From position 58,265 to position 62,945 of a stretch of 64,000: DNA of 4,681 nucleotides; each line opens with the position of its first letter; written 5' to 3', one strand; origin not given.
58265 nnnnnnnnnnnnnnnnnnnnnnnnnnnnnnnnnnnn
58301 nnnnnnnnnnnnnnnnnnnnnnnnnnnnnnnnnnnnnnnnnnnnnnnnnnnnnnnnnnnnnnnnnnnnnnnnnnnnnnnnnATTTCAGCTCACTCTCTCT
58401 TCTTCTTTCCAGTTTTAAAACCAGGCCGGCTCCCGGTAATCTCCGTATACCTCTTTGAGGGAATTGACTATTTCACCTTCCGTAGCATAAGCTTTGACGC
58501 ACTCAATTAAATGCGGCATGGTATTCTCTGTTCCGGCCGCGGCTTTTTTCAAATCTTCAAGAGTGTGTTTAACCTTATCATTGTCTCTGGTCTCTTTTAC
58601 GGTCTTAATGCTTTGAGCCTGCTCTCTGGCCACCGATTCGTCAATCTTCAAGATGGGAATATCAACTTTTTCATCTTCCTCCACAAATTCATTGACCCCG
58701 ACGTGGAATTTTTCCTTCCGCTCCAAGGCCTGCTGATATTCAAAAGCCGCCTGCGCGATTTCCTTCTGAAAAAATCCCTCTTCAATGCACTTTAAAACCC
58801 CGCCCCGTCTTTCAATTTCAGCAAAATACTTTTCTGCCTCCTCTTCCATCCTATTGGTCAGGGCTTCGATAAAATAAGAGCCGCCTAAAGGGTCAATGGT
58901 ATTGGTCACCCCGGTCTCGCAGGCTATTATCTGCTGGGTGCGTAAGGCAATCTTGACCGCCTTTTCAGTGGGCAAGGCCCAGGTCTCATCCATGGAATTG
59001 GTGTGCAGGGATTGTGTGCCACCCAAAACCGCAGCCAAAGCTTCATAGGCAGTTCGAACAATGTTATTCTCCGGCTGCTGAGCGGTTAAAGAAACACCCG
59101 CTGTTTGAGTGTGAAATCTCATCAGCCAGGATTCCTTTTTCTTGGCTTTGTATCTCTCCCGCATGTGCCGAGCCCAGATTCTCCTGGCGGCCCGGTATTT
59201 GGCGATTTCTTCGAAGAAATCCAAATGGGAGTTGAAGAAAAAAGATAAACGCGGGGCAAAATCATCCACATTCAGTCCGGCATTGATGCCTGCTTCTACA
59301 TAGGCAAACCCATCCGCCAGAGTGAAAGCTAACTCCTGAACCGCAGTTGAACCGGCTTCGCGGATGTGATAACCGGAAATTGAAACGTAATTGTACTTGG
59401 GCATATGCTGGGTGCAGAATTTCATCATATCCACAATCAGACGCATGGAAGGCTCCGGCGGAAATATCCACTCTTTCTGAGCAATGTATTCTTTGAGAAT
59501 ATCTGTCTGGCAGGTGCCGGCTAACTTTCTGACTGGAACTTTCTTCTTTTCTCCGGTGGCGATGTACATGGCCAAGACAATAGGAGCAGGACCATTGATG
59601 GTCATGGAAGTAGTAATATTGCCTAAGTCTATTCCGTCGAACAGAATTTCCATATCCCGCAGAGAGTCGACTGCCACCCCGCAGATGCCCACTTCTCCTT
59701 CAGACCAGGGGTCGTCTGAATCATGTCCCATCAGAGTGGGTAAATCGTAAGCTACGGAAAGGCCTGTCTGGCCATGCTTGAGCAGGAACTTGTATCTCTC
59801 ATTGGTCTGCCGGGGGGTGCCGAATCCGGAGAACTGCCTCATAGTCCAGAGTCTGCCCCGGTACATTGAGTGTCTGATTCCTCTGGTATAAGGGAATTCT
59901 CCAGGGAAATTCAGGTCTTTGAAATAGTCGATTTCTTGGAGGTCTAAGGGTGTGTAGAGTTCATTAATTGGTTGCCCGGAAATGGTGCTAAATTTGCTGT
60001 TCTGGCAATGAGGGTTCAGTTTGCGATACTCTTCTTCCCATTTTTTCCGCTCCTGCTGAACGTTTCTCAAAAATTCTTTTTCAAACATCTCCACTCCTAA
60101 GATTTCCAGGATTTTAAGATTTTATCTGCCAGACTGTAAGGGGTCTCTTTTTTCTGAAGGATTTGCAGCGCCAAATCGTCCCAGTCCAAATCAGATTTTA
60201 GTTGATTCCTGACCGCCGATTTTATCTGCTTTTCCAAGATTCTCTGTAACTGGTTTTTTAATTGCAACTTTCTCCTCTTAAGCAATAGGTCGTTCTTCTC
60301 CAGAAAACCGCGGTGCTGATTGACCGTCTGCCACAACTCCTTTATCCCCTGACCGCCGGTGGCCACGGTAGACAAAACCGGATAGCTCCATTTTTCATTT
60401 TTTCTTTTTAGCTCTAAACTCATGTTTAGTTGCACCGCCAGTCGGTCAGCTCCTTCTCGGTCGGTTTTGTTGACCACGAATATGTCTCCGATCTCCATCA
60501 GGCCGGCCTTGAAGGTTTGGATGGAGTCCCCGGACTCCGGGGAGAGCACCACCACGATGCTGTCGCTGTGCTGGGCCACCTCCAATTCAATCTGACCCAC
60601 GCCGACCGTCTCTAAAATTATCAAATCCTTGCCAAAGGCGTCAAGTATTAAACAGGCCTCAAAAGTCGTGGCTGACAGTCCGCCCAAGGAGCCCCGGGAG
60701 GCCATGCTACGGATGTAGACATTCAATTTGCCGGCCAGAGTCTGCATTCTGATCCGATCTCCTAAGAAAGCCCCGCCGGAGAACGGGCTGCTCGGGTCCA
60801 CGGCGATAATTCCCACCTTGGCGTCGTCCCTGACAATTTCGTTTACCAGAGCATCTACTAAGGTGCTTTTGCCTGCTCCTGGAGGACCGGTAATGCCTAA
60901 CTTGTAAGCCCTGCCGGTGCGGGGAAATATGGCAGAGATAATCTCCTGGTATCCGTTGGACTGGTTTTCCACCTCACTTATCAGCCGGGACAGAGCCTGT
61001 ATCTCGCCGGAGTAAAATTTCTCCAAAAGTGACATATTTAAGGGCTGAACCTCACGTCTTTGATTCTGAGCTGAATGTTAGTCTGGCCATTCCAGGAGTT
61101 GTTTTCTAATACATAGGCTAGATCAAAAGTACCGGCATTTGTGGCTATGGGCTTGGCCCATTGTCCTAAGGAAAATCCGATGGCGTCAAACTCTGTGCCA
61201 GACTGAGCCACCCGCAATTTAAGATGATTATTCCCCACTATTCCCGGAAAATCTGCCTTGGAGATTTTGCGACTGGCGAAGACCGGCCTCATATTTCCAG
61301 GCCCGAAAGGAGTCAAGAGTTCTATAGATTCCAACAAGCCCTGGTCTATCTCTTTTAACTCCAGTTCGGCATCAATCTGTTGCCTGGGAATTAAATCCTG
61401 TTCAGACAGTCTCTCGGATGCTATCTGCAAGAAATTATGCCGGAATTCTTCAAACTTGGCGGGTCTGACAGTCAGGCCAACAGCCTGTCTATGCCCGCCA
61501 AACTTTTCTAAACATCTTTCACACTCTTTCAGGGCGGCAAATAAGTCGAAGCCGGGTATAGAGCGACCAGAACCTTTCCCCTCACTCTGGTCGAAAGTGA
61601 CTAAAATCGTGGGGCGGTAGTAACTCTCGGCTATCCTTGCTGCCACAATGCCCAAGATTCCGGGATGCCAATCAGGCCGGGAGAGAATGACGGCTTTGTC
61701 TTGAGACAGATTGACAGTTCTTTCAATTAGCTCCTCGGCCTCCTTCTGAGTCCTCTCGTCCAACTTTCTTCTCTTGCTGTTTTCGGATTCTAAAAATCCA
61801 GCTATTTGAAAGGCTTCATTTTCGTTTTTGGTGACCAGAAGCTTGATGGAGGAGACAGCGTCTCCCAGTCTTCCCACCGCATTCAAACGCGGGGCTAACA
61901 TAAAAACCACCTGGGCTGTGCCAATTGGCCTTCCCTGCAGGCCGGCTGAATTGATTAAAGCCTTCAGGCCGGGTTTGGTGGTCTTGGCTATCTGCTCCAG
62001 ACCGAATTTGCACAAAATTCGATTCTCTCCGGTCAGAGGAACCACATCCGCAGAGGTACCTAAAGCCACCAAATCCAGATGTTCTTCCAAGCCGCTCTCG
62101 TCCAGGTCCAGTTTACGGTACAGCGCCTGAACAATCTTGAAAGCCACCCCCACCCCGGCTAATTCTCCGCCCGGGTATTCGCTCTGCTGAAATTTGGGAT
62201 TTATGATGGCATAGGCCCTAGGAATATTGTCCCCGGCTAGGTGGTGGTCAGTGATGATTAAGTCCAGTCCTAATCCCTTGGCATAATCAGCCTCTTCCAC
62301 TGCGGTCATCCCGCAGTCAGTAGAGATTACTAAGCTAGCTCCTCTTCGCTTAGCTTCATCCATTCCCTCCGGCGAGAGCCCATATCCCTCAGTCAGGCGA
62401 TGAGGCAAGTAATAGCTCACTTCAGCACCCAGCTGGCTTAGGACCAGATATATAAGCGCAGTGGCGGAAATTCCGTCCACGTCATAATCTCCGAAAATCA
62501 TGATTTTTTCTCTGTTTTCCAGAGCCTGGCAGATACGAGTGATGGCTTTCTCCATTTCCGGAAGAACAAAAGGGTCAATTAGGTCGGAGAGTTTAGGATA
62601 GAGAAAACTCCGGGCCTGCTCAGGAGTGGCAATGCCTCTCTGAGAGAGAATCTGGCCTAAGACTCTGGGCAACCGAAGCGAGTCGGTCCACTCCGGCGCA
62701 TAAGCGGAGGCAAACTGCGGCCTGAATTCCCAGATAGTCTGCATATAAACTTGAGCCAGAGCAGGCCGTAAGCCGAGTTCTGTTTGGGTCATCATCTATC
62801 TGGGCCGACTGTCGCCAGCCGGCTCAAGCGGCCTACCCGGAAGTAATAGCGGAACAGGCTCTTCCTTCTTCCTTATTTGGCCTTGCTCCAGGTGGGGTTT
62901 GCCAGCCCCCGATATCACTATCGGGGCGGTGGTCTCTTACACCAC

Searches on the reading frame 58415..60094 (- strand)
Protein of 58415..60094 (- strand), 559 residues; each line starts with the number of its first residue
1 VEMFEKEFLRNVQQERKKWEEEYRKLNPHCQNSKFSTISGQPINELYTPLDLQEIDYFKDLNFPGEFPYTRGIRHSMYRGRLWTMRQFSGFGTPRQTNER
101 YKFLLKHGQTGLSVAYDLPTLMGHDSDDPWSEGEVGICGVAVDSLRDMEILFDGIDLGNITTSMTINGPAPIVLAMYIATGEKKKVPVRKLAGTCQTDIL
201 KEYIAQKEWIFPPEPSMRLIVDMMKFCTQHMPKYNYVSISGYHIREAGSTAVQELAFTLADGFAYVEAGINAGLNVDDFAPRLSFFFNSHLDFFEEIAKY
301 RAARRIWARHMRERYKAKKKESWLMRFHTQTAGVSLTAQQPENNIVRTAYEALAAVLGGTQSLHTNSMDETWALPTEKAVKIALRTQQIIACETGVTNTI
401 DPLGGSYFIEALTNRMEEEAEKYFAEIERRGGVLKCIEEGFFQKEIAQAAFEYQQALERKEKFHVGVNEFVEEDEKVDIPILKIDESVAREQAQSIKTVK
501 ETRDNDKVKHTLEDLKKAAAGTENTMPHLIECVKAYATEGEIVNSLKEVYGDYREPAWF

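Call 45: search_protein_families(library=pfam, proteins=[window:58415-60094:-], max_evalue=1e-8)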
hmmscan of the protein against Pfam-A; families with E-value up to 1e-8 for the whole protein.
window:58415-60094:- (559 aa): 1 family
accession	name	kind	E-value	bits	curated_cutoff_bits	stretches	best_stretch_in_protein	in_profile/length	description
PF01642.28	MM_CoA_mutase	-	1.3e-223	743.6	22.1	1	37-551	2-512/512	Methylmalonyl-CoA mutase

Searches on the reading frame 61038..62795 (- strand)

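Call 45: search_protein_families(library=pfam, proteins=[window:61038-62795:-], max_evalue=1e-8)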
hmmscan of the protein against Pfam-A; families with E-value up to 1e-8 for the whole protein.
window:61038-62795:- (585 aa): 3 families
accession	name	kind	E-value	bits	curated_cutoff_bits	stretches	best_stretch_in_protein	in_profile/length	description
PF17768.7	RecJ_OB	-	7.6e-29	100.4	27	1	474-580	1-107/107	RecJ OB domain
PF01368.27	DHH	-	3.6e-26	92.3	28.1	1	97-247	1-125/125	DHH family, N-terminal domain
PF02272.25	DHHA1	-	1.4e-13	51.6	25.9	1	368-460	4-101/102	DHHA1 domain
